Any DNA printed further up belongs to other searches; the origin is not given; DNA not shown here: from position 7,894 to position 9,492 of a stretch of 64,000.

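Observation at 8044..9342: Coiled-coil protein with PD-(D/E)xK-like nuclease tail (DUF2130/RmuC-like) beside tRNA-Gln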

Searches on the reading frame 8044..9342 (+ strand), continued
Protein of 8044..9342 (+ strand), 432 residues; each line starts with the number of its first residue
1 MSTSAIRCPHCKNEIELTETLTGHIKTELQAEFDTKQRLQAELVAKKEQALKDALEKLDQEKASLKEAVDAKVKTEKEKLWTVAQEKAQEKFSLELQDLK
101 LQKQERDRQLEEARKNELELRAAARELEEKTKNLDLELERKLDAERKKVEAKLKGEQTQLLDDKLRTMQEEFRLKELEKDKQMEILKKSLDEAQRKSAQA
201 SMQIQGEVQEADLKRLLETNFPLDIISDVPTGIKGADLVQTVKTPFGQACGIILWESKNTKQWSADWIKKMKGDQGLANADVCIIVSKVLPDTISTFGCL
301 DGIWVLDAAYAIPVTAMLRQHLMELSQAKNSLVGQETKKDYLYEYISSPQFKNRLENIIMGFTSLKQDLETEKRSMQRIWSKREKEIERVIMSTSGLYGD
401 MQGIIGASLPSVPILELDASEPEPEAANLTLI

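Call 79: search_dna_similar(query=window:8044-9342:+, collection=plasmids, mode=protein, max_evalue=0.001, max_rows=25)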
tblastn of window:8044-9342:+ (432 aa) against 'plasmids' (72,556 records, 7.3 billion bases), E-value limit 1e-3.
Records with a match: 46; places in all: 56; records where one place covers at least 80% of the query: 36.
Best place of each record, by identity: <60% 46.
By first word of the organism name: Bradyrhizobium 32; Mesorhizobium 3; Aminobacter 3; Sulfurimonas 2; Granulicella 2; Chryseobacterium 2; Aliarcobacter 1; Skermanella 1.
By predicted mobility (MOB-suite, as given by PLSDB): conjugative 20; non-mobilizable 17; mobilizable 9.
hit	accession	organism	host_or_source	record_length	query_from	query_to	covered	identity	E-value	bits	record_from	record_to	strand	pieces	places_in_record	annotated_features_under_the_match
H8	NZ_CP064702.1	Bradyrhizobium sp. 172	Acmispon strigosus,cell culture,root ...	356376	6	425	97%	37.0%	2e-64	231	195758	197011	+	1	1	DUF2130 domain-containing protein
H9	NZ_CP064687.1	Bradyrhizobium sp. 4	Acmispon strigosus,cell culture,root ...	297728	6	425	97%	36.3%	5e-64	230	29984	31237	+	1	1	DUF2130 domain-containing protein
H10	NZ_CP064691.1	Bradyrhizobium sp. 192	Acmispon strigosus,cell culture,root ...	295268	6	425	97%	35.8%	6e-65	233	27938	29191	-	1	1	DUF2130 domain-containing protein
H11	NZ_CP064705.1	Bradyrhizobium sp. 155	Acmispon strigosus,cell culture,root ...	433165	6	425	97%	35.8%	8e-65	232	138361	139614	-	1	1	DUF2130 domain-containing protein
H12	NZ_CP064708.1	Bradyrhizobium sp. 131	Acmispon strigosus,cell culture,root ...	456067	6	425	97%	35.6%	4e-65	233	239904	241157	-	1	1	DUF2130 domain-containing protein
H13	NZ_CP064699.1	Bradyrhizobium sp. 183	Acmispon strigosus,cell culture,root ...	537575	6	425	97%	35.5%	2e-64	231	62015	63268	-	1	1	DUF2130 domain-containing protein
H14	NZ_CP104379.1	Aliarcobacter butzleri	poultry meat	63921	1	425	98%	34.8%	2e-64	231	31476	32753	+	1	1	DUF2130 domain-containing protein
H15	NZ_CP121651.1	Bradyrhizobium sp. CB82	Stylosanthes guianensis,cell culture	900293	6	427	98%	35.0%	6e-69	244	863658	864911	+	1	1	DUF2130 domain-containing protein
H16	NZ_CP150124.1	Bradyrhizobium ottawaense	-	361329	6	416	95%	35.7%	3e-64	230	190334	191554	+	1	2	DUF2130 domain-containing protein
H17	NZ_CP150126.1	Bradyrhizobium ottawaense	Glycine max cv. AC Orford,cell ...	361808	6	416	95%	35.7%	3e-64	230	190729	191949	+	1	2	DUF2130 domain-containing protein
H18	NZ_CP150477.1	Bradyrhizobium ottawaense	Glycine max cv. AC Orford,cell culture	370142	6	416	95%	35.7%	3e-64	230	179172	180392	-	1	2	DUF2130 domain-containing protein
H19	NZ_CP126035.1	Bradyrhizobium elkanii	Glycine max,soybean,root nodule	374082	6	416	95%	35.7%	3e-64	230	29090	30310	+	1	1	DUF2130 domain-containing protein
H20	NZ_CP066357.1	Bradyrhizobium elkanii USDA 76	Glycine max,DNA isolated from pure ...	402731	6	416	95%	35.7%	3e-64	230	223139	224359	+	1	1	DUF2130 domain-containing protein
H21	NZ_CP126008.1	Bradyrhizobium elkanii USDA 94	Glycine max,soybean,root nodule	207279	6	417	95%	35.5%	3e-66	236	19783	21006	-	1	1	DUF2130 domain-containing protein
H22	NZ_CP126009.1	Bradyrhizobium elkanii USDA 94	Glycine max,soybean,root nodule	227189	6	417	95%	35.5%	3e-66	236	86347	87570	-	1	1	DUF2130 domain-containing protein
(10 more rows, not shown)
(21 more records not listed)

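Call 80: get_annotated_region(hit=H14, flank=6000)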
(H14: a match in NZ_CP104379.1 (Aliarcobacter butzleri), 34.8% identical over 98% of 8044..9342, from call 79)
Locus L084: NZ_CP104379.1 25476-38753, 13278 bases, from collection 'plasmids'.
description: Aliarcobacter butzleri strain P1100 plasmid p63_DSM_105472, complete sequence
organism: Aliarcobacter butzleri (NCBI taxid 28197)
taxonomy: Bacteria; Campylobacterota; Epsilonproteobacteria; Campylobacterales; Arcobacteraceae; Aliarcobacter; Aliarcobacter butzleri
host: -; source: poultry meat; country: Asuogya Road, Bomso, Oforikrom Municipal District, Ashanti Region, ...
typing (MOB-suite, as given by PLSDB): non-mobilizable
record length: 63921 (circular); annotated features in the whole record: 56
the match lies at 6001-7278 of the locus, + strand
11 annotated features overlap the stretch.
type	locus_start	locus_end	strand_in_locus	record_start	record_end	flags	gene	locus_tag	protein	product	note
CDS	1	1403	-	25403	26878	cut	-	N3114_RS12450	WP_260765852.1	DUF2779 domain-containing protein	-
CDS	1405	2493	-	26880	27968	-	-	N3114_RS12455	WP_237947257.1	PD-(D/E)XK nuclease family protein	-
CDS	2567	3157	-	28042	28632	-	-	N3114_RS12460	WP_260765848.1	DnaB helicase C-terminal domain-containing protein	-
CDS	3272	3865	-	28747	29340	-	-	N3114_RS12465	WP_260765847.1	hypothetical protein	-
CDS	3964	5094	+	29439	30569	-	-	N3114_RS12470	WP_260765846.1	hypothetical protein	-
CDS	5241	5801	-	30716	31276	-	-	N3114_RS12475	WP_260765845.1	recombinase family protein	GO:0006310 - DNA recombination [Evidence IEA]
CDS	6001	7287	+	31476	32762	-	-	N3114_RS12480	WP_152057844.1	DUF2130 domain-containing protein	-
CDS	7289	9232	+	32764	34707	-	-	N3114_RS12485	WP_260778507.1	ATP-dependent endonuclease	-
CDS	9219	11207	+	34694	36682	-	-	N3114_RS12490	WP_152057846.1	UvrD-helicase domain-containing protein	-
CDS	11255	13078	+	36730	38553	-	-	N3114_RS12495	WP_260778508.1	site-specific DNA-methyltransferase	GO:0006306 - DNA methylation [Evidence IEA]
CDS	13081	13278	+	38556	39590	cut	-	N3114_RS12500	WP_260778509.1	virulence RhuM family protein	-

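Call 81: get_annotated_region(hit=H8, flank=6000)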
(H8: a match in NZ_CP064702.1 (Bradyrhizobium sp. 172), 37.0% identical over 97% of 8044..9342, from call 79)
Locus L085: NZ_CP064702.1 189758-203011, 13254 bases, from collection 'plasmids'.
description: Bradyrhizobium sp. 172 plasmid p172_1, complete sequence
organism: Bradyrhizobium sp. 172 (NCBI taxid 2782643)
taxonomy: Bacteria; Pseudomonadota; Alphaproteobacteria; Hyphomicrobiales; Nitrobacteraceae; Bradyrhizobium; Bradyrhizobium sp. 172
host: -; source: Acmispon strigosus,cell culture,root nodule; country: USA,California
typing (MOB-suite, as given by PLSDB): conjugative; relaxase MOBP; mating-pair formation MPF_T
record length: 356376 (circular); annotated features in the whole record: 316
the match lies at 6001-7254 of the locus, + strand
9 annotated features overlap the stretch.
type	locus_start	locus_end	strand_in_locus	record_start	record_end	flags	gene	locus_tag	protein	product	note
CDS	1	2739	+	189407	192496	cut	-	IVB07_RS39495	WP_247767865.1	EAL domain-containing protein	-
CDS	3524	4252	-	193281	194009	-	-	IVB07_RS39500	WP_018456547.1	TetR/AcrR family transcriptional regulator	GO:0006355 - regulation of DNA-templated transcription [Evidence IEA]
CDS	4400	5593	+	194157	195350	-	-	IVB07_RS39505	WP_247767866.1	cytochrome P450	-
CDS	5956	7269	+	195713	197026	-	-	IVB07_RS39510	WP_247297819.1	DUF2130 domain-containing protein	-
CDS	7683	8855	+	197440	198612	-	-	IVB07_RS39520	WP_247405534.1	hypothetical protein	-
CDS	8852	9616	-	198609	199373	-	-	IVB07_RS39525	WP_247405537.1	hypothetical protein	-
CDS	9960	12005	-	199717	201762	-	-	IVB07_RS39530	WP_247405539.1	hypothetical protein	-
CDS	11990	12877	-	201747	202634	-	-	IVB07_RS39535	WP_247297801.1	hypothetical protein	-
CDS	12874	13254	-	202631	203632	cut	-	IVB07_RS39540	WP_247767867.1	hypothetical protein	-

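Call 82: get_annotated_region(hit=H1, flank=6000)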
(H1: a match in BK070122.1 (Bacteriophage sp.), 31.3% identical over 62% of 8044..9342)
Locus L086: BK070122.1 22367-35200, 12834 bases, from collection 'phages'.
description: TPA_asm: Bacteriophage sp. isolate Hheilmannii35817_11 prophage genomic sequence.
organism: Bacteriophage sp. (NCBI taxid 38018)
taxonomy: Viruses
host: Helicobacter heilmannii; source: -; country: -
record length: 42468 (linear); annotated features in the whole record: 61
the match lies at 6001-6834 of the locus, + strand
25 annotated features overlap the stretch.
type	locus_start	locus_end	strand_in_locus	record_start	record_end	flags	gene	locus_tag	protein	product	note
CDS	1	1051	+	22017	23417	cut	-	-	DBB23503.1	hypothetical protein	-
CDS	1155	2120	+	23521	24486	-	-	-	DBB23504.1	hypothetical protein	-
CDS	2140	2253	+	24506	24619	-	-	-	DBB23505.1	hypothetical protein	-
CDS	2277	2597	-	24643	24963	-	-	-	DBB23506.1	hypothetical protein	-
CDS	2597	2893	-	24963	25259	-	-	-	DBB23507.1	hypothetical protein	-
CDS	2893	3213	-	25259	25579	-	-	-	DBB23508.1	hypothetical protein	-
CDS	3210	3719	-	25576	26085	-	-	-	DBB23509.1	hypothetical protein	-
CDS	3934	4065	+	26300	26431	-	-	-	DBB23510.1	hypothetical protein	-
CDS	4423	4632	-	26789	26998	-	-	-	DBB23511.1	hypothetical protein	-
CDS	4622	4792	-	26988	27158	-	-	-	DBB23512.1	hypothetical protein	-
CDS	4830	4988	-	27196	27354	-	-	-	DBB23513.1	hypothetical protein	-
CDS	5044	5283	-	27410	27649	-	-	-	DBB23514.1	Plasmid partitioning protein ParA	-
CDS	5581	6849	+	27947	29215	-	-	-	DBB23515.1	hypothetical protein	-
CDS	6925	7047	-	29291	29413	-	-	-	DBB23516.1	hypothetical protein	-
CDS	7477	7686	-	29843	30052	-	-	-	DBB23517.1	hypothetical protein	-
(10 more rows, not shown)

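Call 83: search_dna_similar(query=window:8044-9342:+, collection=plasmids, mode=protein, max_evalue=0.001, max_rows=60, rows=best)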
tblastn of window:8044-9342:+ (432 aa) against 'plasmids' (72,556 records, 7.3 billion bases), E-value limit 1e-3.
Records with a match: 46; places in all: 56; records where one place covers at least 80% of the query: 36.
Best place of each record, by identity: <60% 46.
By first word of the organism name: Bradyrhizobium 32; Mesorhizobium 3; Aminobacter 3; Sulfurimonas 2; Granulicella 2; Chryseobacterium 2; Aliarcobacter 1; Skermanella 1.
By predicted mobility (MOB-suite, as given by PLSDB): conjugative 20; non-mobilizable 17; mobilizable 9.
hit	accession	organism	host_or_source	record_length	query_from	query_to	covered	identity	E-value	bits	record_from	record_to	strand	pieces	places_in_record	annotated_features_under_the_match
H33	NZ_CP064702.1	Bradyrhizobium sp. 172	Acmispon strigosus,cell culture,root ...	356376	6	425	97%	37.0%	2e-64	231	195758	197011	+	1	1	DUF2130 domain-containing protein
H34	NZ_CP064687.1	Bradyrhizobium sp. 4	Acmispon strigosus,cell culture,root ...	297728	6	425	97%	36.3%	5e-64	230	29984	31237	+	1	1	DUF2130 domain-containing protein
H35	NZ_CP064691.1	Bradyrhizobium sp. 192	Acmispon strigosus,cell culture,root ...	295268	6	425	97%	35.8%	6e-65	233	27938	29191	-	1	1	DUF2130 domain-containing protein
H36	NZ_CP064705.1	Bradyrhizobium sp. 155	Acmispon strigosus,cell culture,root ...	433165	6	425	97%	35.8%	8e-65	232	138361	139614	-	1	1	DUF2130 domain-containing protein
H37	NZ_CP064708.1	Bradyrhizobium sp. 131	Acmispon strigosus,cell culture,root ...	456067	6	425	97%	35.6%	4e-65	233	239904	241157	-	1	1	DUF2130 domain-containing protein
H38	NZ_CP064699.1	Bradyrhizobium sp. 183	Acmispon strigosus,cell culture,root ...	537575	6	425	97%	35.5%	2e-64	231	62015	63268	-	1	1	DUF2130 domain-containing protein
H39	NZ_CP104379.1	Aliarcobacter butzleri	poultry meat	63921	1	425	98%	34.8%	2e-64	231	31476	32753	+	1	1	DUF2130 domain-containing protein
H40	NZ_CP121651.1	Bradyrhizobium sp. CB82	Stylosanthes guianensis,cell culture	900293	6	427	98%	35.0%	6e-69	244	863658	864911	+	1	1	DUF2130 domain-containing protein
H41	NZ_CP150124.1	Bradyrhizobium ottawaense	-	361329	6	416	95%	35.7%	3e-64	230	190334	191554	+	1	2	DUF2130 domain-containing protein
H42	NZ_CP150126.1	Bradyrhizobium ottawaense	Glycine max cv. AC Orford,cell ...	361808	6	416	95%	35.7%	3e-64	230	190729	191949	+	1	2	DUF2130 domain-containing protein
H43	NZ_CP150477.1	Bradyrhizobium ottawaense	Glycine max cv. AC Orford,cell culture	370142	6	416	95%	35.7%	3e-64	230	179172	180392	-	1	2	DUF2130 domain-containing protein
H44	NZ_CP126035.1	Bradyrhizobium elkanii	Glycine max,soybean,root nodule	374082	6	416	95%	35.7%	3e-64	230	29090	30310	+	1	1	DUF2130 domain-containing protein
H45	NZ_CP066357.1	Bradyrhizobium elkanii USDA 76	Glycine max,DNA isolated from pure ...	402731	6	416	95%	35.7%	3e-64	230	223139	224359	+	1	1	DUF2130 domain-containing protein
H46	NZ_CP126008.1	Bradyrhizobium elkanii USDA 94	Glycine max,soybean,root nodule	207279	6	417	95%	35.5%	3e-66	236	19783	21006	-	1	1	DUF2130 domain-containing protein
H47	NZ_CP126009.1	Bradyrhizobium elkanii USDA 94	Glycine max,soybean,root nodule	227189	6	417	95%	35.5%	3e-66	236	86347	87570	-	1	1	DUF2130 domain-containing protein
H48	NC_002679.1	Mesorhizobium japonicum MAFF 303099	-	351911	1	430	100%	33.6%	2e-64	231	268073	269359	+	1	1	DUF2130 domain-containing protein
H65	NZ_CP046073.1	Sulfurimonas aquatica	cell culture,lake water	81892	1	421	97%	32.1%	4e-56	207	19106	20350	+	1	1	DUF2130 domain-containing protein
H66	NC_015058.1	Granulicella tundricola MP5ACTX9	-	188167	6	415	95%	32.7%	2e-56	207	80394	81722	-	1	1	DUF2130 domain-containing protein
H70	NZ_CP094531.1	Chryseobacterium oryzae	Single cell,Andong Sikhe (Andong rice ...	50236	142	416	64%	34.9%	4e-39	157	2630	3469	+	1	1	DUF2130 domain-containing protein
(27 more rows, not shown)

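Call 84: get_annotated_region(hit=H65, flank=6000)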
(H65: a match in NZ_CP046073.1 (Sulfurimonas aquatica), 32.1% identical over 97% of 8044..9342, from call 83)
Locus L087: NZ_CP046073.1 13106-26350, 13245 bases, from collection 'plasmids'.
description: Sulfurimonas aquatica strain H1576 plasmid pSULFM1, complete sequence
organism: Sulfurimonas aquatica (NCBI taxid 2672570)
taxonomy: Bacteria; Campylobacterota; Epsilonproteobacteria; Campylobacterales; Sulfurimonadaceae; Sulfurimonas; Sulfurimonas aquatica
host: -; source: cell culture,lake water; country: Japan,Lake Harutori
typing (MOB-suite, as given by PLSDB): non-mobilizable
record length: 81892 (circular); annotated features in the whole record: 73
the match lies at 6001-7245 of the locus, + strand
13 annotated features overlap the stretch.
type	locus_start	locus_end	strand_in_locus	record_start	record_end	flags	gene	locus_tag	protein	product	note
CDS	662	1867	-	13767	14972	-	-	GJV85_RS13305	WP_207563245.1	Fic family protein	-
CDS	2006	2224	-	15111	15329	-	-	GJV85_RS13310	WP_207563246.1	XRE family transcriptional regulator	-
CDS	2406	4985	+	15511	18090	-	-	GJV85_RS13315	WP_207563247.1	hypothetical protein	-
CDS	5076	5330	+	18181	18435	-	-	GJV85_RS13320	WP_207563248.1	WGR domain-containing protein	-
CDS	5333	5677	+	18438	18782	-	-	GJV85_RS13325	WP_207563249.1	hypothetical protein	-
CDS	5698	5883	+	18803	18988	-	-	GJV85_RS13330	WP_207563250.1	hypothetical protein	-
CDS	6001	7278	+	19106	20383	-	-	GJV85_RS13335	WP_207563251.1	DUF2130 domain-containing protein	-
CDS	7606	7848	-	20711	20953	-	-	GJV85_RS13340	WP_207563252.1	helix-turn-helix transcriptional regulator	-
CDS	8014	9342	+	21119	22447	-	-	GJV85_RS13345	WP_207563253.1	hypothetical protein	-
CDS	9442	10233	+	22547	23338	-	-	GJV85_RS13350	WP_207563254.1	hypothetical protein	-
CDS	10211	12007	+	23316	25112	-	-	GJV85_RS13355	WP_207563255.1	caspase family protein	GO:0006508 - proteolysis [Evidence IEA]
CDS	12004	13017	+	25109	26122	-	-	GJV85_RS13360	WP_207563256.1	LPP20 family lipoprotein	-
CDS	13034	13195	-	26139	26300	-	-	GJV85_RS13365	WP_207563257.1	hypothetical protein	-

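Call 85: get_annotated_region(hit=H66, flank=6000)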
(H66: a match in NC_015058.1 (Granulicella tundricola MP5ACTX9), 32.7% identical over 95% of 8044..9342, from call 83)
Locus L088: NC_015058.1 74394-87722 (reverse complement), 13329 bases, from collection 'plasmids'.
description: Granulicella tundricola MP5ACTX9 plasmid pACIX903, complete sequence
organism: Granulicella tundricola MP5ACTX9 (NCBI taxid 1198114)
taxonomy: Bacteria; Acidobacteriota; Terriglobia; Terriglobales; Acidobacteriaceae; Granulicella; Granulicella tundricola; Granulicella tundricola MP5ACTX9
host: -; source: -; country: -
typing (MOB-suite, as given by PLSDB): conjugative; relaxase MOBF; mating-pair formation MPF_T
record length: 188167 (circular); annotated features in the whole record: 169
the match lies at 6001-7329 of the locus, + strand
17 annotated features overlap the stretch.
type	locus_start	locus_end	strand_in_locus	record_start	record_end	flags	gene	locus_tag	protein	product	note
CDS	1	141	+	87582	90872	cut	-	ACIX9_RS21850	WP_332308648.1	error-prone DNA polymerase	GO:0006260 - DNA replication [Evidence IEA]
CDS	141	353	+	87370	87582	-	-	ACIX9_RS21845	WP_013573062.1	hypothetical protein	-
CDS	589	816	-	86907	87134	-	-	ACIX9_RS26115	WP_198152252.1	hypothetical protein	-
CDS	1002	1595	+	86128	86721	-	-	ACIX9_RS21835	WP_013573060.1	ferritin-like domain-containing protein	-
CDS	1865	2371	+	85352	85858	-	-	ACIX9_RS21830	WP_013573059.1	nucleoside deaminase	-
CDS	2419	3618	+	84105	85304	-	-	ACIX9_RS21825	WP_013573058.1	DUF2252 family protein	-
CDS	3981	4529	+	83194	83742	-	-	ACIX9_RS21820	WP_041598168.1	DUF1731 domain-containing protein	-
CDS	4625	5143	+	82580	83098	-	-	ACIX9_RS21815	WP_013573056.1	hypothetical protein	-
CDS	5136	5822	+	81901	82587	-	-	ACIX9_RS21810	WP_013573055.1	hypothetical protein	-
CDS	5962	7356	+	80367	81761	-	-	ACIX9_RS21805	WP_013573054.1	DUF2130 domain-containing protein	-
CDS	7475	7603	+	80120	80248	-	-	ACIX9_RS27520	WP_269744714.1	hypothetical protein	-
CDS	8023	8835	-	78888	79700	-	-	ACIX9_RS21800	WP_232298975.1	DUF5694 domain-containing protein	-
CDS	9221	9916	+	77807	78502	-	-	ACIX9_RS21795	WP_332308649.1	hypothetical protein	-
CDS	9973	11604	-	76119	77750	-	-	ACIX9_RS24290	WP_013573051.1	EAL domain-containing protein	-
CDS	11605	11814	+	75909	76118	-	-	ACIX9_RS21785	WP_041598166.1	hypothetical protein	-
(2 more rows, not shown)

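Call 86: get_annotated_region(hit=H70, flank=6000)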
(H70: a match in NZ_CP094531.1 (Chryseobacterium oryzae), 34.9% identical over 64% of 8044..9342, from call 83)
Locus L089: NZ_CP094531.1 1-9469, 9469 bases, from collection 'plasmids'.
description: Chryseobacterium oryzae strain ADR-1 plasmid unnamed2, complete sequence
organism: Chryseobacterium oryzae (NCBI taxid 2929799)
taxonomy: Bacteria; Bacteroidota; Flavobacteriia; Flavobacteriales; Weeksellaceae; Chryseobacterium; Chryseobacterium oryzae
host: -; source: Single cell,Andong Sikhe (Andong rice punch); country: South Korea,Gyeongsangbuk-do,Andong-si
typing (MOB-suite, as given by PLSDB): non-mobilizable
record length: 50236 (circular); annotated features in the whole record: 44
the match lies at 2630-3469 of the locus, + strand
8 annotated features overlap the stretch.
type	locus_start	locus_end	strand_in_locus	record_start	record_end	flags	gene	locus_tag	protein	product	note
CDS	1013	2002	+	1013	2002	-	-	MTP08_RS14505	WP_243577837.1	WYL domain-containing protein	-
CDS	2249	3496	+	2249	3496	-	-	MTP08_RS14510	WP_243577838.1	DUF2130 domain-containing protein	-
CDS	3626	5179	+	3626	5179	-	-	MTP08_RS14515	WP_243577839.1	class I SAM-dependent DNA methyltransferase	-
CDS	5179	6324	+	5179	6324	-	-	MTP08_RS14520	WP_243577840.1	restriction endonuclease subunit S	-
CDS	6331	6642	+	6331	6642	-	-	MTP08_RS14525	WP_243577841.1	hypothetical protein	-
CDS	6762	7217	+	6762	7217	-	-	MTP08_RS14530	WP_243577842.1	helix-turn-helix domain-containing protein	-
CDS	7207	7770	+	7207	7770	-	-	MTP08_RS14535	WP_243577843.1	PIN domain-containing protein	-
CDS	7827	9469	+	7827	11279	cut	-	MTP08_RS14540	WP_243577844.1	DEAD/DEAH box helicase family protein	-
